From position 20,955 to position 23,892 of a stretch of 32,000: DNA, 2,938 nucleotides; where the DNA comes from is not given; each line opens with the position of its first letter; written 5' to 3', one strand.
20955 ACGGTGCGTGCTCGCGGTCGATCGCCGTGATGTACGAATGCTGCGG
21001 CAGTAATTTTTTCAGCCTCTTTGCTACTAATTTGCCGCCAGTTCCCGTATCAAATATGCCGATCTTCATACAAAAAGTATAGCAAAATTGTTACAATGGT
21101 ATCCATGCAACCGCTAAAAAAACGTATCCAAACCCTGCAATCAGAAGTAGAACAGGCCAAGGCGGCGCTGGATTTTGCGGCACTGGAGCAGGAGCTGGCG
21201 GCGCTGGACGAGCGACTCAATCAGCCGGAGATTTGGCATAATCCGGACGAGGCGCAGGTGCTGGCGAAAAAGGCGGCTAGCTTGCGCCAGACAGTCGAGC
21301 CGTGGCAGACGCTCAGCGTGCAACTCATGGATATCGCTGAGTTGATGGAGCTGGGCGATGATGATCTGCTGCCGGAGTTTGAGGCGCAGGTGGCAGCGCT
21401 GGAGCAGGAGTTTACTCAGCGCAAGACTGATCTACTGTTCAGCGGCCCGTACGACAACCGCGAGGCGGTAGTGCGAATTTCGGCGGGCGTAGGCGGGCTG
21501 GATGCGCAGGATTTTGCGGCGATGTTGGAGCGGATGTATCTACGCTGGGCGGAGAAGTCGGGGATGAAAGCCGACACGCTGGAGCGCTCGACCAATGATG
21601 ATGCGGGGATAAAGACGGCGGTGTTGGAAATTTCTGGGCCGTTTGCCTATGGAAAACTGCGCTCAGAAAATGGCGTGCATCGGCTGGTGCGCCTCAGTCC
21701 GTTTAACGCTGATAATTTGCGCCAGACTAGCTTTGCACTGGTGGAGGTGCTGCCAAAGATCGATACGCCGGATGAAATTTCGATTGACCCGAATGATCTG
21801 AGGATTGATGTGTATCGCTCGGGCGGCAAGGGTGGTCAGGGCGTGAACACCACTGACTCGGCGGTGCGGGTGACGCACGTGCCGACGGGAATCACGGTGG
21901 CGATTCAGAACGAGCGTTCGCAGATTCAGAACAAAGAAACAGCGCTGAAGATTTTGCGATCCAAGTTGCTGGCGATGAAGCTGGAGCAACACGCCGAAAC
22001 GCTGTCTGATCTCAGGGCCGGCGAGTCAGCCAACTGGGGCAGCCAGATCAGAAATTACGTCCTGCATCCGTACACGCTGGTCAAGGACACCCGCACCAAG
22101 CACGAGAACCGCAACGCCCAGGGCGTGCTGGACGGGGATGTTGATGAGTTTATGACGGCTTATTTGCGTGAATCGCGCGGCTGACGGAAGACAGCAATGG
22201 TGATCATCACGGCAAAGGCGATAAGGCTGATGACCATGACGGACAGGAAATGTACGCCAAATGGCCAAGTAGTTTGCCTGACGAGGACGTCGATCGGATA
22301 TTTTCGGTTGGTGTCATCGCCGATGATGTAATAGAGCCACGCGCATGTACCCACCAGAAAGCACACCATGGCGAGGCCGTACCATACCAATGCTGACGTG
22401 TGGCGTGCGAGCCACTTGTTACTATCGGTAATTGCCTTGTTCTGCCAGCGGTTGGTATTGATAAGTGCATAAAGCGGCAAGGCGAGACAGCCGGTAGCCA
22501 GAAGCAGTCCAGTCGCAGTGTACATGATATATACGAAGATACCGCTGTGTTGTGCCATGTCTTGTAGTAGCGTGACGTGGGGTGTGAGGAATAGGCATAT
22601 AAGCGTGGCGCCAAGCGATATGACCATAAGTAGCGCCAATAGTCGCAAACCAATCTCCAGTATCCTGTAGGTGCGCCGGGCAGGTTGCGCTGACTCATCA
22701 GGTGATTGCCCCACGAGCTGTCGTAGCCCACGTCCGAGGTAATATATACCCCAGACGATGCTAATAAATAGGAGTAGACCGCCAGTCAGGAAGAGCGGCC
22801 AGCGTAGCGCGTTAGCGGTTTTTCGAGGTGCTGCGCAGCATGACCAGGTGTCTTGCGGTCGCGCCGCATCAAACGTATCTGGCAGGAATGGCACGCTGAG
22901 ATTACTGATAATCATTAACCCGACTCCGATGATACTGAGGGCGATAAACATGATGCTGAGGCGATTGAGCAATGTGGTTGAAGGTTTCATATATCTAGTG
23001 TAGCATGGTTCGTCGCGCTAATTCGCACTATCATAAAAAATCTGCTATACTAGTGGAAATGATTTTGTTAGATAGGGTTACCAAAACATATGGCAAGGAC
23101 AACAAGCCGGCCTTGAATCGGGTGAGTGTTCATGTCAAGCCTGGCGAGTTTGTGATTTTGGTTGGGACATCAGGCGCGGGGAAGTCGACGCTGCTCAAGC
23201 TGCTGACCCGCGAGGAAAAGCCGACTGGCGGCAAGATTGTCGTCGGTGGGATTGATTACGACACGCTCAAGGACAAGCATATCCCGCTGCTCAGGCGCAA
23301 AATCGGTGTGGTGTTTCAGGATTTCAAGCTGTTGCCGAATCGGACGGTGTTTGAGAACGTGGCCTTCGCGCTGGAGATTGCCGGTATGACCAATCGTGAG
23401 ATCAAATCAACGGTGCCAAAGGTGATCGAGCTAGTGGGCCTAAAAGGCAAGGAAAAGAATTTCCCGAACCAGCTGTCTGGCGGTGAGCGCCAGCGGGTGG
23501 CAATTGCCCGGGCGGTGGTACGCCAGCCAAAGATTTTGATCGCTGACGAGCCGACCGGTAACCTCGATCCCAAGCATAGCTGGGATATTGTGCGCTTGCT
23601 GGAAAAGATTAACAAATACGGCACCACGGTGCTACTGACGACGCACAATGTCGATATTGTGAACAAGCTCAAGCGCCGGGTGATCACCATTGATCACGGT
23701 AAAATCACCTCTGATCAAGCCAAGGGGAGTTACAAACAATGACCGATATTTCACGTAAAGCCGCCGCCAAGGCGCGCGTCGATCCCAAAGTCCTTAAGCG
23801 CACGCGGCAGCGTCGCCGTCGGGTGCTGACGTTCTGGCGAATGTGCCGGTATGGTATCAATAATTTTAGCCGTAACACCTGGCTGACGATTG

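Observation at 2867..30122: Systematic leaderless gene starts: a -10 box (extended TGnTAnAnT at 11 of 13) sits 6-8 nt upstream of the ATG at 13 genes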

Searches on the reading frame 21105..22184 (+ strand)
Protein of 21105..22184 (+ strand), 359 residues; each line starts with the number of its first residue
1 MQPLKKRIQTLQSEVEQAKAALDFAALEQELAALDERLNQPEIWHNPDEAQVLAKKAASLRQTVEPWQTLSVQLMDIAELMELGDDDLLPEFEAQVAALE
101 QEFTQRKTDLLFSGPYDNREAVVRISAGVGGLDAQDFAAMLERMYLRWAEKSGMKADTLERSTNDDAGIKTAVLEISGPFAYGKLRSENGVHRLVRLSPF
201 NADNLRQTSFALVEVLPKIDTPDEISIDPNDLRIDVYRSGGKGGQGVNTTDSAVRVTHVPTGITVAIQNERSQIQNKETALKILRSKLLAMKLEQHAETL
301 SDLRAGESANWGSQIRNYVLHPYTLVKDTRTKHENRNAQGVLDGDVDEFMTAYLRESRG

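Call 8: find_related_loci(query=window:21105-22184:+, collection=genome_contigs, flank=10000)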
Query window:21105-22184:+ (359 aa) in genome_contigs; peptide patterns used: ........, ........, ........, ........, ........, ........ (x = any residue, [..] = any of these).
587 stretches matched a pattern; 476 encode a relative of the query (tblastn E <= 1e-3); the best 80 are kept; 80 distinct loci.
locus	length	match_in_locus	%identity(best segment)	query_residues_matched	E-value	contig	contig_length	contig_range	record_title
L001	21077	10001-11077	98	1-359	0e+0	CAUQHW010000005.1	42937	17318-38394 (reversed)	MAG TPA_asm: uncultured Candidatus Saccharibacteria bacterium isolate ERR9968838_bin.10_MetaWRAP_v1.3_MAG genome assembl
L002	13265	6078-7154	98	1-359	0e+0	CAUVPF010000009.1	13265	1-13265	MAG TPA_asm: uncultured Candidatus Saccharibacteria bacterium isolate ERR10083901_bin.3_MetaWRAP_v1.3_MAG genome assembl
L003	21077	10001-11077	98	1-359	0e+0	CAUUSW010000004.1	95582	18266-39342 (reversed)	MAG TPA_asm: uncultured Candidatus Saccharibacteria bacterium isolate SRR23388465_bin.18_MetaWRAP_v1.3_MAG genome assemb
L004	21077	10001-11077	97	1-359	0e+0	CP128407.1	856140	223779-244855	Candidatus Saccharibacteria bacterium oral taxon 488 strain 106.1.1 chromosome, complete genome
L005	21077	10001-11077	97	1-359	0e+0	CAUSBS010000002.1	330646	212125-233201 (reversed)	MAG TPA_asm: uncultured Candidatus Saccharibacteria bacterium isolate ERR9969148_bin.17_MetaWRAP_v1.3_MAG genome assembl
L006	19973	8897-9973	97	1-359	0e+0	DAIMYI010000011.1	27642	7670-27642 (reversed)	MAG TPA_asm: Candidatus Nanosynbacter sp. isolate CTOTU1097 NODE_31_length_27642_cov_46.642078, whole genome shotgun seq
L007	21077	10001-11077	97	1-359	0e+0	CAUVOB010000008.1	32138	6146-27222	MAG TPA_asm: uncultured Candidatus Saccharibacteria bacterium isolate SRR23388443_bin.20_MetaWRAP_v1.3_MAG genome assemb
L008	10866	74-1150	97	1-359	0e+0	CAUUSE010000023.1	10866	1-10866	MAG TPA_asm: uncultured Candidatus Saccharibacteria bacterium isolate SRR23388446_bin.40_MetaWRAP_v1.3_MAG genome assemb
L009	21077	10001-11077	97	1-359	0e+0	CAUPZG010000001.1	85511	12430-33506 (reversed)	MAG TPA_asm: uncultured Candidatus Saccharibacteria bacterium isolate ERR9969047_bin.19_MetaWRAP_v1.3_MAG genome assembl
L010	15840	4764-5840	96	1-359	0e+0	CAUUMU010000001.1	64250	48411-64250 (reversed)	MAG TPA_asm: uncultured Candidatus Saccharibacteria bacterium isolate SRR13061525_bin.22_MetaWRAP_v1.3_MAG genome assemb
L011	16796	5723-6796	96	1-358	0e+0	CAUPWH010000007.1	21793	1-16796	MAG TPA_asm: uncultured Candidatus Saccharibacteria bacterium isolate ERR9968949_bin.21_MetaWRAP_v1.3_MAG genome assembl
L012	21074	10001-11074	95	1-358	0e+0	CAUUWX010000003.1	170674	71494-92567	MAG TPA_asm: uncultured Candidatus Saccharibacteria bacterium isolate SRR23388450_bin.6_MetaWRAP_v1.3_MAG genome assembl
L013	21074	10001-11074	96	1-358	0e+0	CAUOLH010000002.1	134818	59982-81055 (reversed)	MAG TPA_asm: uncultured Candidatus Saccharibacteria bacterium isolate SRR11085304_bin.17_MetaWRAP_v1.3_MAG genome assemb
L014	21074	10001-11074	95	1-358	0e+0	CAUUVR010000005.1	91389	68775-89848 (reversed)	MAG TPA_asm: uncultured Candidatus Saccharibacteria bacterium isolate SRR23388465_bin.3_MetaWRAP_v1.3_MAG genome assembl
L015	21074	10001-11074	95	1-358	0e+0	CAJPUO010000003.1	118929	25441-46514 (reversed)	Candidatus Saccharibacteria bacterium isolate SRR9217490-mag-bin.5 genome assembly, contig: SRR9217490-mag-bin.5_11, who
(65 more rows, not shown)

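Call 50: search_solved_structures(query=window:21105-22184:+, max_evalue=1e-60)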
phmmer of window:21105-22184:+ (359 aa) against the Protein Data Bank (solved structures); distinct sequences matched with E-value up to 1e-60: 21.
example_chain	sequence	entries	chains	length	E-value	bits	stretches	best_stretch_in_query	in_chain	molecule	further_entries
9fy1_8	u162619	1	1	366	1.4e-93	317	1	4-356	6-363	Peptide chain release factor 2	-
6szs_z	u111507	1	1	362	1.2e-92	313.9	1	6-356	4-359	Peptide chain release factor 2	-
6ost_7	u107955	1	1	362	9e-92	311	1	2-355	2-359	Peptide chain release factor 2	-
1ml5_Z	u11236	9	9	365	9.2e-92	311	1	2-355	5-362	Peptide chain release factor 2 | Peptide chain release factor RF2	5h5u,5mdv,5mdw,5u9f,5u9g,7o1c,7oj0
6ogf_8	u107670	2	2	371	9.8e-92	310.9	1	2-355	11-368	Peptide chain release factor 2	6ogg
6og7_8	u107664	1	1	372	9.9e-92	310.9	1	2-355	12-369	Peptide chain release factor RF2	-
5dfe_QY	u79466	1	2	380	1.1e-91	310.8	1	2-355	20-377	Peptide chain release factor 2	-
5u4i_v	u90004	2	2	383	1.1e-91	310.7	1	2-355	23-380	Peptide chain release factor 2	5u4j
6c4h_v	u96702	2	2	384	1.1e-91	310.7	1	2-355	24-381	Peptide chain release factor RF2 | Peptide chain release factor 2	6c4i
1gqe_A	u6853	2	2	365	1.3e-91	310.5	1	2-355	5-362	RELEASE FACTOR 2 | peptide chain release factor RF-2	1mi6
5czp_QY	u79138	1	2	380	1.4e-91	310.3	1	2-355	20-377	Peptide chain release factor 2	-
8p16_6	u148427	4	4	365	3e-91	309.3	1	2-355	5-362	Peptide chain release factor RF2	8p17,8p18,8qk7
6ot3_A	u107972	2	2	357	4.1e-91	308.9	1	3-354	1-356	Peptide chain release factor 2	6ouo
5mgp_z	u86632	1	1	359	2e-90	306.6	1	3-355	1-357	Peptide chain release factor 2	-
4v5e_AY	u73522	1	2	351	5e-79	269.1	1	15-354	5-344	PEPTIDE CHAIN RELEASE FACTOR 2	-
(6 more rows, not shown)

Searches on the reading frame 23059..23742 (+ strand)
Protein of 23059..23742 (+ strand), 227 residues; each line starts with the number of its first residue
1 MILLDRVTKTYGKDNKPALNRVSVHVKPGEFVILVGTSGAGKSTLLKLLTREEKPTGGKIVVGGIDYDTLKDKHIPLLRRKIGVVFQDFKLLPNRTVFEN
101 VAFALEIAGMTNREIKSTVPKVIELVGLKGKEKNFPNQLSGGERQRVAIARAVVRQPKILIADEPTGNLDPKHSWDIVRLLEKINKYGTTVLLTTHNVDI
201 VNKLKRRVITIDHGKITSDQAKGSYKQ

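Call 46: search_solved_structures(query=window:23059-23742:+, show_alignments=2, max_evalue=0.00001)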
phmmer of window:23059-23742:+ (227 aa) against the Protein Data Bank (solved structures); distinct sequences matched with E-value up to 0.00001: 575 (the best 60 are shown).
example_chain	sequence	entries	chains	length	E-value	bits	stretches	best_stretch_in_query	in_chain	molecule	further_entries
6z4w_A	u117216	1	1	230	3.2e-78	265.8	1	7-225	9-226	Cell division ATP-binding protein FtsE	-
6z63_A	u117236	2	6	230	3.3e-78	265.8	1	7-225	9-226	Cell division ATP-binding protein FtsE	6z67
8idb_A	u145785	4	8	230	4.7e-71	242.4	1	1-225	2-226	Cell division ATP-binding protein FtsE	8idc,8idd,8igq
8jia_A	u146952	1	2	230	1.2e-70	241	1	1-225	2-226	Cell division ATP-binding protein FtsE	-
8w6i_B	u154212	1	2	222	1.6e-61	211.2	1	1-216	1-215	Cell division ATP-binding protein FtsE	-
9iue_5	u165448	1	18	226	1.7e-61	211.2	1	1-216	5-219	Cell division ATP-binding protein FtsE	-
8hd0_A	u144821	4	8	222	4.2e-61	209.9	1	1-216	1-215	Cell division ATP-binding protein FtsE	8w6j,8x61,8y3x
8ymc_A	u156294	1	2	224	8.4e-61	208.9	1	4-216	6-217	Cell division ATP-binding protein FtsE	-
8i6o_B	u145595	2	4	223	6.8e-58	199.4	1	1-220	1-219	Cell division ATP-binding protein FtsE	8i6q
8i6r_B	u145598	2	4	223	1.8e-57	198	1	1-220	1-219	Cell division ATP-binding protein FtsE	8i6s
8tzk_A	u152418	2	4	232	2.8e-57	197.4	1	4-214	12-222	Cell division ATP-binding protein FtsE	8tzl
8tzj_A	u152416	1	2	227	3.3e-57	197.1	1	4-205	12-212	Cell division ATP-binding protein FtsE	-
8j5q_D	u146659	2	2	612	7.3e-55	189.5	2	18-216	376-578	Uncharacterized ABC transporter ATP-binding protein Rv1281c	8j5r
8j5s_D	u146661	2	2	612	5e-54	186.7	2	18-216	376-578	Uncharacterized ABC transporter ATP-binding protein Rv1281c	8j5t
7mbz_C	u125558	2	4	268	4.5e-51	177.1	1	1-217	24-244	ABC transporter, ATP-binding protein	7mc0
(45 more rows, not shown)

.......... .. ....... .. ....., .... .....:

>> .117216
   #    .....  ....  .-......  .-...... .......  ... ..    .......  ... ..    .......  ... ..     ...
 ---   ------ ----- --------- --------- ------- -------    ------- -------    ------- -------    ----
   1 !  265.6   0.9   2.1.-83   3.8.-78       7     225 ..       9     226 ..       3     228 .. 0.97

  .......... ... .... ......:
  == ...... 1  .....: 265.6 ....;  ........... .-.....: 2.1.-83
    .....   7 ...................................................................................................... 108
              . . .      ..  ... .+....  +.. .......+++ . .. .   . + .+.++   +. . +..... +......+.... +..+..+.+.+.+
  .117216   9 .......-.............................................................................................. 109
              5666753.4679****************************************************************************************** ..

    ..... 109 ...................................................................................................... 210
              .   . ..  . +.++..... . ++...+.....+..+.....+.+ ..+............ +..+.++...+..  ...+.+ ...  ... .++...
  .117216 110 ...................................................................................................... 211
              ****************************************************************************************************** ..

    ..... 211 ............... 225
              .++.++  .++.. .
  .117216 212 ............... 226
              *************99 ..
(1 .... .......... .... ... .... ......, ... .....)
